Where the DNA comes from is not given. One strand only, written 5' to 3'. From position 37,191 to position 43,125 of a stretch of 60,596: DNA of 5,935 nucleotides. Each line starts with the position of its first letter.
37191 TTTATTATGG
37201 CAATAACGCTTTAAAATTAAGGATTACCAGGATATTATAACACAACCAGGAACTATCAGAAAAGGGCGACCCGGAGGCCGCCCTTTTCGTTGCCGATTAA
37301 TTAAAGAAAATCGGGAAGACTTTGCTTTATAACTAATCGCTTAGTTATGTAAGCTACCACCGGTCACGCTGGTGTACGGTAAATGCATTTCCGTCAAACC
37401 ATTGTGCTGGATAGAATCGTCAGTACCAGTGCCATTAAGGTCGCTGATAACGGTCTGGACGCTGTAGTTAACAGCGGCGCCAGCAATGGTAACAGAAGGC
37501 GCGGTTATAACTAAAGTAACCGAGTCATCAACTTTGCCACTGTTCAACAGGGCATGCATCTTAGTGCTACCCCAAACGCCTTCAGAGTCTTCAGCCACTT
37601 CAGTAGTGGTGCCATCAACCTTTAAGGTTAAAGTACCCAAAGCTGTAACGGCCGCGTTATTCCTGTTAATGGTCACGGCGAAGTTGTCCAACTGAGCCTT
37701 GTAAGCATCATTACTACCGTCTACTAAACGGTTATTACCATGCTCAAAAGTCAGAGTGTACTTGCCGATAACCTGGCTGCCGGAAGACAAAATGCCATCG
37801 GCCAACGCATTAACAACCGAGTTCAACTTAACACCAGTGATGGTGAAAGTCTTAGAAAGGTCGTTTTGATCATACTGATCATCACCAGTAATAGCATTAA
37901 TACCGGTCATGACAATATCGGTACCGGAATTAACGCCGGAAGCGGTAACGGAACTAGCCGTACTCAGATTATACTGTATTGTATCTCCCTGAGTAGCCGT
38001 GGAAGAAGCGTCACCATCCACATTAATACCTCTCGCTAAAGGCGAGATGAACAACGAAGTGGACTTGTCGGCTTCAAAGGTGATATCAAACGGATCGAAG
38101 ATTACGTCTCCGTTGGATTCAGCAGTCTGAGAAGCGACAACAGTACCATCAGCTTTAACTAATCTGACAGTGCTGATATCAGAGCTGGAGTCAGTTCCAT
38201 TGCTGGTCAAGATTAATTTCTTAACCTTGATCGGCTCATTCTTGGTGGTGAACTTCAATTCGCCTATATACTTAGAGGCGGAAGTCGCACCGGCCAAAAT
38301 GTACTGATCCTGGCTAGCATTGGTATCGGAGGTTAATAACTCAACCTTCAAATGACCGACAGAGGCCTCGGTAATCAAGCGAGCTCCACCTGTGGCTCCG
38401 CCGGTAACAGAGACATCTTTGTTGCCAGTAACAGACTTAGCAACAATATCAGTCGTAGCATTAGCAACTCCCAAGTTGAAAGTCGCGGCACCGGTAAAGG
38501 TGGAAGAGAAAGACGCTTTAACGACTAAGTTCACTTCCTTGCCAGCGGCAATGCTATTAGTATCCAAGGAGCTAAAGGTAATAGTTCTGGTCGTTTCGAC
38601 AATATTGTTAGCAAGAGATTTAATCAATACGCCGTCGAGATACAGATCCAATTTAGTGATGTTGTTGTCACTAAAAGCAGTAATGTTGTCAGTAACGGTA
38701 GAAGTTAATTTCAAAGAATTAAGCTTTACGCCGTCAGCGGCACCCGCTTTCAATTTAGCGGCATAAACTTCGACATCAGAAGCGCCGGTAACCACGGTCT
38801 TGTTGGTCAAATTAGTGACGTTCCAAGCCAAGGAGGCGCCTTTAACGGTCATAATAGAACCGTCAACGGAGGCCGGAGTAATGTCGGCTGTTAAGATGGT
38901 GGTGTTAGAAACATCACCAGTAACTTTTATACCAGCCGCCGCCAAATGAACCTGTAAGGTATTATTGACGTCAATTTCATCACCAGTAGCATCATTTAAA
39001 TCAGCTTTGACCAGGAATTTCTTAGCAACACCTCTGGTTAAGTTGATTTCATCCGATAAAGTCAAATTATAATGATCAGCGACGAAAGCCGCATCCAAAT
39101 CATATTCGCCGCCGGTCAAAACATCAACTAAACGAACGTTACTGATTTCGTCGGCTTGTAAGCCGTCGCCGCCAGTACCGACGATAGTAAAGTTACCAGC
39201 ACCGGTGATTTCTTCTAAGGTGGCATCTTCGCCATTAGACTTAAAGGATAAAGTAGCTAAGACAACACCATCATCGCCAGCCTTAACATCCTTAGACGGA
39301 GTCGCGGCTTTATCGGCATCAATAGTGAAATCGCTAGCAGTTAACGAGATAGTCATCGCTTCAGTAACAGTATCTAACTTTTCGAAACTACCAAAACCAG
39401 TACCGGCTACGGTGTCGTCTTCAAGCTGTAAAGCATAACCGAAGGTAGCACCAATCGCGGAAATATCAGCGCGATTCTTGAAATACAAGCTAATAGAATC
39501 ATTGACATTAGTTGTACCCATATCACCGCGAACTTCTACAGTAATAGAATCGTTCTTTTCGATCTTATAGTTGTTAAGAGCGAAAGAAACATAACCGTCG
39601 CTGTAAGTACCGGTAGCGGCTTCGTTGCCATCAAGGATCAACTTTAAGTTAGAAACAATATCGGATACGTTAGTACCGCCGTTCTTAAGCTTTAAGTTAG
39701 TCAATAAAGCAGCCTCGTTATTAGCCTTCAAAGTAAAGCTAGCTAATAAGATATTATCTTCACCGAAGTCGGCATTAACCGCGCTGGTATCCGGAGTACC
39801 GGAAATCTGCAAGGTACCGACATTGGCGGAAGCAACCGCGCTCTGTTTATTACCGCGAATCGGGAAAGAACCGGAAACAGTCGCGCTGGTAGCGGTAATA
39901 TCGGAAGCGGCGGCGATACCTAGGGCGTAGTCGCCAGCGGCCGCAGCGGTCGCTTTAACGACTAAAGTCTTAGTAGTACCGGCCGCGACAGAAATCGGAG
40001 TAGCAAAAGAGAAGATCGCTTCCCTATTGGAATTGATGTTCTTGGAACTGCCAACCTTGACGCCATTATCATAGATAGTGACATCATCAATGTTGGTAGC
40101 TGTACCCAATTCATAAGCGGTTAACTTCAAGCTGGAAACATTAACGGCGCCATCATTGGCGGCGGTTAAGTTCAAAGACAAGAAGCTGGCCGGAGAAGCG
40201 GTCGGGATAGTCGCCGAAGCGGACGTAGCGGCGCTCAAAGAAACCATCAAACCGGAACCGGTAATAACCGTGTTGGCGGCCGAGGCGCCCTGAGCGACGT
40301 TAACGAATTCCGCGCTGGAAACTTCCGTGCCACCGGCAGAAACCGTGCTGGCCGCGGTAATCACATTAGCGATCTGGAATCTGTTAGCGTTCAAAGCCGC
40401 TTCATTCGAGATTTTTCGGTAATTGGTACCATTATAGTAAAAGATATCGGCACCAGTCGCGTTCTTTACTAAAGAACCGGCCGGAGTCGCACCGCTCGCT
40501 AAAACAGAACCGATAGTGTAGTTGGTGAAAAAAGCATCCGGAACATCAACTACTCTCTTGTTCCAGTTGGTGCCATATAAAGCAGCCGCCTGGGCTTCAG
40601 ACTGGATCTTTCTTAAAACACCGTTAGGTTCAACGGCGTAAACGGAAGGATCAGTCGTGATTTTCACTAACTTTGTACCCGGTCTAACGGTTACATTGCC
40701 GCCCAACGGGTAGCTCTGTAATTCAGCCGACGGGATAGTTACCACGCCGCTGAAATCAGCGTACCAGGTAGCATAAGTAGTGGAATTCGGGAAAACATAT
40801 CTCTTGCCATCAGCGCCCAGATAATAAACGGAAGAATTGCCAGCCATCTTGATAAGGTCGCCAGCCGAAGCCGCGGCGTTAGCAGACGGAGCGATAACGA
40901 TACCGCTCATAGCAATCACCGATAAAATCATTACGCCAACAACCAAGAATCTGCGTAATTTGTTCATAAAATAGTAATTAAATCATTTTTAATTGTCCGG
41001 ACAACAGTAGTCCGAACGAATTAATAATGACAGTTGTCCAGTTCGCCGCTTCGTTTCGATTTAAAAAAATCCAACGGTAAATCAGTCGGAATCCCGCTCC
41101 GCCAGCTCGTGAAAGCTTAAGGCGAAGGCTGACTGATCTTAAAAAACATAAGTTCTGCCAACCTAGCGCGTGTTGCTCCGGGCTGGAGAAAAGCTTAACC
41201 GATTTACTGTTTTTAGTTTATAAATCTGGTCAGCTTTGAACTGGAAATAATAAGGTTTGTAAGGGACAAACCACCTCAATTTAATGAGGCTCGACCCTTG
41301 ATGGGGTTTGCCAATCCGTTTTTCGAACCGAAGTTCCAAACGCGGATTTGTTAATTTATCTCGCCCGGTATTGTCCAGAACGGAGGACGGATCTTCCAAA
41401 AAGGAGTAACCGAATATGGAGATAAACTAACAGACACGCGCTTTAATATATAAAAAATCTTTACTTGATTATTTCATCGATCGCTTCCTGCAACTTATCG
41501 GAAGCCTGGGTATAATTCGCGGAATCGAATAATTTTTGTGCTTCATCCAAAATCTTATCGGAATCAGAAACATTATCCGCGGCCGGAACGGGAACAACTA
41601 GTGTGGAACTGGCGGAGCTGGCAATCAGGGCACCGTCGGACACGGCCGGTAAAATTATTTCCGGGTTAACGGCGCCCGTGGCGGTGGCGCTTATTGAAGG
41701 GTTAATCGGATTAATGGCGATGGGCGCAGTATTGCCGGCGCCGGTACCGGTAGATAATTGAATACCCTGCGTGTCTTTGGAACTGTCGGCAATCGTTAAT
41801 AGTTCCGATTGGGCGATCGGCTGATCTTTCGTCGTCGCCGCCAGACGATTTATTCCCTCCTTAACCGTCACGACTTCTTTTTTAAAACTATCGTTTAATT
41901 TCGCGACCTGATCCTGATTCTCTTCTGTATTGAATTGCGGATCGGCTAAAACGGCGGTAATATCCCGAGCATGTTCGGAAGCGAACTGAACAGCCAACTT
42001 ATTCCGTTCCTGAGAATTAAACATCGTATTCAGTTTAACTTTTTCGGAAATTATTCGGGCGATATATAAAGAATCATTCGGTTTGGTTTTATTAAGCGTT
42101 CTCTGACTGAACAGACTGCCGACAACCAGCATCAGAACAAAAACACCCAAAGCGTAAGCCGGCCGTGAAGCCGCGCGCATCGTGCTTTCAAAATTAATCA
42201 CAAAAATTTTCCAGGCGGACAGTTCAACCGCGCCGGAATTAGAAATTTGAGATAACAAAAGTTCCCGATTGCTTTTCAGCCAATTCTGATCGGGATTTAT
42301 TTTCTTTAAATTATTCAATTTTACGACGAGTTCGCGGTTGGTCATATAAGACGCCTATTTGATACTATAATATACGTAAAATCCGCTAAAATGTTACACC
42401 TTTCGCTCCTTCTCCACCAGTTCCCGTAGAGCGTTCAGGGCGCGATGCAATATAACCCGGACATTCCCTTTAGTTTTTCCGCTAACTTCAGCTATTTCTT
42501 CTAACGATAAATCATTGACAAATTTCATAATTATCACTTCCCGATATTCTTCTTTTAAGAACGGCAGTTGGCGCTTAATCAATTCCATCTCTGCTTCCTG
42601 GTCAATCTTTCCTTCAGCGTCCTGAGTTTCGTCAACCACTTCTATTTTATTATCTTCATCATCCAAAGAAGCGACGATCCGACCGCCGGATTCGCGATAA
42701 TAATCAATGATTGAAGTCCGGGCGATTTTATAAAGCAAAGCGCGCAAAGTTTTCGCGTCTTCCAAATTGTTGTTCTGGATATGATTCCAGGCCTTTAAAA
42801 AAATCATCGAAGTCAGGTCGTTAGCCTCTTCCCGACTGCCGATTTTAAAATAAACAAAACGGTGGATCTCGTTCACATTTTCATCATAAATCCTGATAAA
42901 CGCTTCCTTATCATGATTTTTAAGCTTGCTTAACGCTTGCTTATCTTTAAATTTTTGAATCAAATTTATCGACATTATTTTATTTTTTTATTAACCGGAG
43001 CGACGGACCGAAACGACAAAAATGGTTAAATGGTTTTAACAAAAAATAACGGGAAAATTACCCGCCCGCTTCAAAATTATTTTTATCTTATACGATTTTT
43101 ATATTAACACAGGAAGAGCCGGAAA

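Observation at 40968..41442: About 480-nt multibranched RNA leader on the S-layer-like gene, with an alternative-pairing switch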

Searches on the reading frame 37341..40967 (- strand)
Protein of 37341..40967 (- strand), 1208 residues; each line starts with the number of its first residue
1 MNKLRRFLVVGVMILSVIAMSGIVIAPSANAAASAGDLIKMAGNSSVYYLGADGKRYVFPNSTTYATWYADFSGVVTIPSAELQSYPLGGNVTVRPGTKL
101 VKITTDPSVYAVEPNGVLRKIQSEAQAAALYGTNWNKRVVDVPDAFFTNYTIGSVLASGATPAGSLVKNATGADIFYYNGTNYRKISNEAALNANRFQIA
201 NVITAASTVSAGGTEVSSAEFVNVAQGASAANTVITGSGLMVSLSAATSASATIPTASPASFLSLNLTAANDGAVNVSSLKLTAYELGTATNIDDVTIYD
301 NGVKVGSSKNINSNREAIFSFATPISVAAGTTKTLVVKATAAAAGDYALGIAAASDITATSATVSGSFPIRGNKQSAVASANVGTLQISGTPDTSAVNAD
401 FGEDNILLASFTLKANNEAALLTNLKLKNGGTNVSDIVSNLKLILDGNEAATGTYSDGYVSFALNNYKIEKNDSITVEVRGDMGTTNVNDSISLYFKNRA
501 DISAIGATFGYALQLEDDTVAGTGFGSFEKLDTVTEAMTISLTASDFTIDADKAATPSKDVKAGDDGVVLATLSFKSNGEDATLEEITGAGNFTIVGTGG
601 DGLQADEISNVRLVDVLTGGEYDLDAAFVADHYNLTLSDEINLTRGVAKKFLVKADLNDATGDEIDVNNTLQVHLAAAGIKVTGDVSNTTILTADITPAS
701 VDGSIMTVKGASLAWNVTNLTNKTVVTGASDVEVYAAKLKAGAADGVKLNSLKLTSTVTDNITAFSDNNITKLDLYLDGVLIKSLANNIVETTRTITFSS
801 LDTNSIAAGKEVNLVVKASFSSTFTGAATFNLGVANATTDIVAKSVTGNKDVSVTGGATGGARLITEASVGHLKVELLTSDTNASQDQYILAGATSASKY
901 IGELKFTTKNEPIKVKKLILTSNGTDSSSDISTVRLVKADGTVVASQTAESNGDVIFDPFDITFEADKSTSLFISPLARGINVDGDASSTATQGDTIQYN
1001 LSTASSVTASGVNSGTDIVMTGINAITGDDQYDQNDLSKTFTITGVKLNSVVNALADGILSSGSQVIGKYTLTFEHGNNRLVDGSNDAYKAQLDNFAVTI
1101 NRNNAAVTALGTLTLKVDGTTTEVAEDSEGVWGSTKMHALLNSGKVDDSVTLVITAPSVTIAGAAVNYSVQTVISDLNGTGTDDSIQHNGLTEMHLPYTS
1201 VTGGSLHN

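Call 11: search_protein_families(library=pfam, proteins=[window:37341-40967:-], max_evalue=0.01)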
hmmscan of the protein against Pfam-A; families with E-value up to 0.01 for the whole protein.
window:37341-40967:- (1208 aa): 0 families

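Call 63: search_protein_families(library=ncbifam, proteins=[window:37341-40967:-], max_evalue=0.01)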
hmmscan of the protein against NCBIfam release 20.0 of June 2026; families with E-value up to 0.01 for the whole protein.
window:37341-40967:- (1208 aa): 1 family
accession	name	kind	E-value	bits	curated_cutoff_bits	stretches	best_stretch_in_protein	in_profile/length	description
NF051862.1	BT4005_BT4719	subfamily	0.0029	17.4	60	0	438-480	164-206/211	NigD1/NigD2 family lipoprotein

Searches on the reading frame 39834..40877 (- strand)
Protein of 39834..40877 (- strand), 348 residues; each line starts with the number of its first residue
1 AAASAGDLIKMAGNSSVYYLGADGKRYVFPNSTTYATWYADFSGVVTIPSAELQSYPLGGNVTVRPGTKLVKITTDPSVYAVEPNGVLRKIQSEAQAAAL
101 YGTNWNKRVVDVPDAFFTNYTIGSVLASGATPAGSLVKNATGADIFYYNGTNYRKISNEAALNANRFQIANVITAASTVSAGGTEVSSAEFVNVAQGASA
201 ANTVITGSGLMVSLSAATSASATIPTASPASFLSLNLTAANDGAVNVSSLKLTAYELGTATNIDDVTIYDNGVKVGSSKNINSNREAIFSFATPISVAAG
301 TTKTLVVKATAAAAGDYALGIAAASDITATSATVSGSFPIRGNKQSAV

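Call 64: search_solved_structures(query=window:39834-40877:-, max_evalue=1)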
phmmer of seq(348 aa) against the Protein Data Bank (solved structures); distinct sequences matched with E-value up to 1: 4.
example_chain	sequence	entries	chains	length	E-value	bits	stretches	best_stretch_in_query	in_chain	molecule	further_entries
6t96_A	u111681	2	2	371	0.79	12.5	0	16-66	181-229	Lectin PLL3 | Photorhabdus luminescens subsp. laumondii TTO1 complete genome segment 3/17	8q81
2n4u_A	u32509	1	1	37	0.83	12.5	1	17-39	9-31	Transcription elongation regulator 1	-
1l4d_B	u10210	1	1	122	0.87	12.4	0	36-66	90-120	STREPTOKINASE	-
1l4z_B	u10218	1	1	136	0.97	12.2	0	37-66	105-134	Streptokinase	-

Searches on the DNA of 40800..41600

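Call 4: search_rna_families(source=window, start=40800, end=41600, threshold=evalue, max_evalue=10)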
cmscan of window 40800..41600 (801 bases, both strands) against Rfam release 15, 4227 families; matches with E-value up to 10: 1.
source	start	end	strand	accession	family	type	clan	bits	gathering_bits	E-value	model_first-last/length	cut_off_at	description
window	41051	41070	-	RF01072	TMV_UPD-PK3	Cis-reg;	-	12.2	34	4.3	1-31/31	no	Pseudoknot of upstream pseudoknot domain (UPD) of the 3'UTR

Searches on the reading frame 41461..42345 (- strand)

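Call 11: search_protein_families(library=pfam, proteins=[window:41461-42345:-], max_evalue=0.01)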
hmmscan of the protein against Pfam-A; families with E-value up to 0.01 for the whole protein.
window:41461-42345:- (294 aa): 1 family
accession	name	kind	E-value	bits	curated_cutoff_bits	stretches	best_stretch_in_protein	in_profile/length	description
PF18915.5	DUF5667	-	0.00051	20.9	27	1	88-163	3-72/99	Domain of unknown function (DUF5667)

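Call 63: search_protein_families(library=ncbifam, proteins=[window:41461-42345:-], max_evalue=0.01)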
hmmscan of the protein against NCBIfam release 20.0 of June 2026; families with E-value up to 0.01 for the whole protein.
window:41461-42345:- (294 aa): 0 families

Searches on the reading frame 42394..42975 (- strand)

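Call 11: search_protein_families(library=pfam, proteins=[window:42394-42975:-], max_evalue=0.01)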
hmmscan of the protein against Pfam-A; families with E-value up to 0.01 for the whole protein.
window:42394-42975:- (193 aa): 4 families
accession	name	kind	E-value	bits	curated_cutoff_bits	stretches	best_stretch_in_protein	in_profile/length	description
PF08281.18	Sigma70_r4_2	-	4.4e-13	49.1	25.7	1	133-183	4-54/54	Sigma-70, region 4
PF04545.22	Sigma70_r4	-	2.2e-11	43.5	24.1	1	140-185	5-50/50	Sigma-70, region 4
PF04542.20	Sigma70_r2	-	2.4e-10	40.5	24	1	29-96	1-68/71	Sigma-70 region 2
PF07638.17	Sigma70_ECF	-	0.0089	16.4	21.1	0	18-169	11-165/185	ECF sigma factor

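Call 63: search_protein_families(library=ncbifam, proteins=[window:42394-42975:-], max_evalue=0.01)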
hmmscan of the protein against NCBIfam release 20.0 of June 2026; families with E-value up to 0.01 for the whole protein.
window:42394-42975:- (193 aa): 100 families (the best 25 are shown)
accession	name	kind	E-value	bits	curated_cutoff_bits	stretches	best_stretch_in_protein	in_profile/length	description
TIGR02952.1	Sig70_famx2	equivalog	1.9e-32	112.5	206.45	1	15-186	2-169/170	ECF subfamily RNA polymerase sigma factor, BldN family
TIGR02937.1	sigma70-ECF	superfamily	1.6e-24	86.4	42.9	1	24-185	1-163/165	sigma-70 family RNA polymerase sigma factor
TIGR02950.1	SigM_subfam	subfamily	8.5e-23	80.9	147.95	1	29-187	5-158/159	RNA polymerase sigma factor, SigM family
NF058625.1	sigma_PG0214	equivalog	2.7e-21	76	130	1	24-191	4-165/170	GFO_1088 family ECF-type sigma factor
NF007220.0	PRK09639.1-5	equivalog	8.2e-21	74.6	260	1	24-192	3-169/181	RNA polymerase sigma factor SigX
NF009166.1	PRK12513.1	equivalog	1.5e-20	73.7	206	1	9-190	7-189/193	RNA polymerase sigma factor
TIGR02985.1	Sig70_bacteroi1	subfamily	2.8e-20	73.1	126.4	1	24-185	1-160/162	RNA polymerase sigma-70 factor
NF009171.0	PRK12518.1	equivalog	3e-19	69.6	208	1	9-189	12-186/191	RNA polymerase sigma factor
TIGR02948.1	SigW_bacill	equivalog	5.2e-19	69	243.1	1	11-186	5-183/187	RNA polymerase sigma factor SigW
NF007223.0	PRK09641.1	equivalog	7.8e-19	68.2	209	1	12-188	6-185/187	RNA polymerase sigma factor SigW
NF009195.0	PRK12543.1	subfamily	2e-18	66.6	197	1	9-190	5-181/192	RNA polymerase sigma factor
NF006930.0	PRK09415.1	subfamily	2.8e-18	66.4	198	1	17-190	8-178/179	RNA polymerase factor sigma C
NF007227.0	PRK09645.1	subfamily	4.8e-18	65.7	202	1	17-188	6-171/177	sigma-70 family RNA polymerase sigma factor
NF009170.0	PRK12517.1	subfamily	1.2e-17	63.9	197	1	12-191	12-180/188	RNA polymerase sigma factor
NF007230.0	PRK09648.1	subfamily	5.9e-17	62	209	1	20-191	22-193/195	RNA polymerase sigma factor ShbA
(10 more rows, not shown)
